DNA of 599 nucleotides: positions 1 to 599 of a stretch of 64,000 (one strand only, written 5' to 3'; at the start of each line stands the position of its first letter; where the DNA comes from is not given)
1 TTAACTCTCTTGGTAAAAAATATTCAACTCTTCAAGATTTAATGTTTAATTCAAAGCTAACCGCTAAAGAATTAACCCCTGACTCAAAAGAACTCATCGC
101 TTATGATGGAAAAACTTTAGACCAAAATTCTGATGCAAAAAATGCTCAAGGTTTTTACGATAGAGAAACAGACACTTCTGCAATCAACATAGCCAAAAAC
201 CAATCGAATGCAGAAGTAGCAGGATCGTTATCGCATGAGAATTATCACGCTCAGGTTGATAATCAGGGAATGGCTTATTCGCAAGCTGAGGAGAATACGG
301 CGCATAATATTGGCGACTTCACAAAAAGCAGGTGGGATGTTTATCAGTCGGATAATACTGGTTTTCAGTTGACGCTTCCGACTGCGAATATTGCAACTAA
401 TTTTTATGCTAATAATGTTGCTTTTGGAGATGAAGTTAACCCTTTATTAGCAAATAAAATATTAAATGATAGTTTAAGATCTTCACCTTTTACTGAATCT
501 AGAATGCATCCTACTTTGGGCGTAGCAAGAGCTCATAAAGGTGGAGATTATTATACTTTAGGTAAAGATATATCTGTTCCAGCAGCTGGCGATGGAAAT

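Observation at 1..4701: Two-partner-secretion locus in exoprotein / small ORFs / TpsB order, with an M23 peptidase as the exoprotein C-terminus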

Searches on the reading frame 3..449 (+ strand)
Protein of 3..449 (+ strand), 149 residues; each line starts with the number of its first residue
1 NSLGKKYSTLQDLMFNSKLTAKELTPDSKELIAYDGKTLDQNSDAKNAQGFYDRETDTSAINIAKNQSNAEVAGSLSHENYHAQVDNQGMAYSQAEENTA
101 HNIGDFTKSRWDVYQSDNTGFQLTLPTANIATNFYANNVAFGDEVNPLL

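Call 83: search_protein_families(library=pfam, alignment_id=A3, max_evalue=1)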
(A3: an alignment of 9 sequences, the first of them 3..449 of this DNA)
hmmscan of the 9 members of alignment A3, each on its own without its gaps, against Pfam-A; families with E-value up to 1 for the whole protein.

A. member 1, window:3-449:+ (149 aa): 1 family
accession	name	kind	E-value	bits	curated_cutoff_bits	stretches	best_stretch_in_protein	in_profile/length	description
PF20573.4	DUF6782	-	0.0022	17.7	27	1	37-94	57-112/241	Putative metallopeptidase family (DUF6782)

B. families by the number of members that match (of 9 scanned): 4 families
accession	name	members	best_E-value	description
PF20573.4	DUF6782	4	0.00081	Putative metallopeptidase family (DUF6782)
PF14247.12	DUF4344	1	0.042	Putative metallopeptidase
PF03973.19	Triabin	1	0.069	Triabin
PF24094.1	DEATH_SH3BP4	1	0.16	SH3BP4, DEATH domain-like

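Call 99: search_solved_structures(query=A3, max_evalue=5, show_alignments=2)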
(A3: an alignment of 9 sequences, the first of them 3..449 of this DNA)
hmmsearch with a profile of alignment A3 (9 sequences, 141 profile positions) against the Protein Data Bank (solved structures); distinct sequences matched with E-value up to 5: 1.
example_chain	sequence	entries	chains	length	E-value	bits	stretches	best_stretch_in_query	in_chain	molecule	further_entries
3cqb_A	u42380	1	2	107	1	12.6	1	13-79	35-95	Probable protease htpX homolog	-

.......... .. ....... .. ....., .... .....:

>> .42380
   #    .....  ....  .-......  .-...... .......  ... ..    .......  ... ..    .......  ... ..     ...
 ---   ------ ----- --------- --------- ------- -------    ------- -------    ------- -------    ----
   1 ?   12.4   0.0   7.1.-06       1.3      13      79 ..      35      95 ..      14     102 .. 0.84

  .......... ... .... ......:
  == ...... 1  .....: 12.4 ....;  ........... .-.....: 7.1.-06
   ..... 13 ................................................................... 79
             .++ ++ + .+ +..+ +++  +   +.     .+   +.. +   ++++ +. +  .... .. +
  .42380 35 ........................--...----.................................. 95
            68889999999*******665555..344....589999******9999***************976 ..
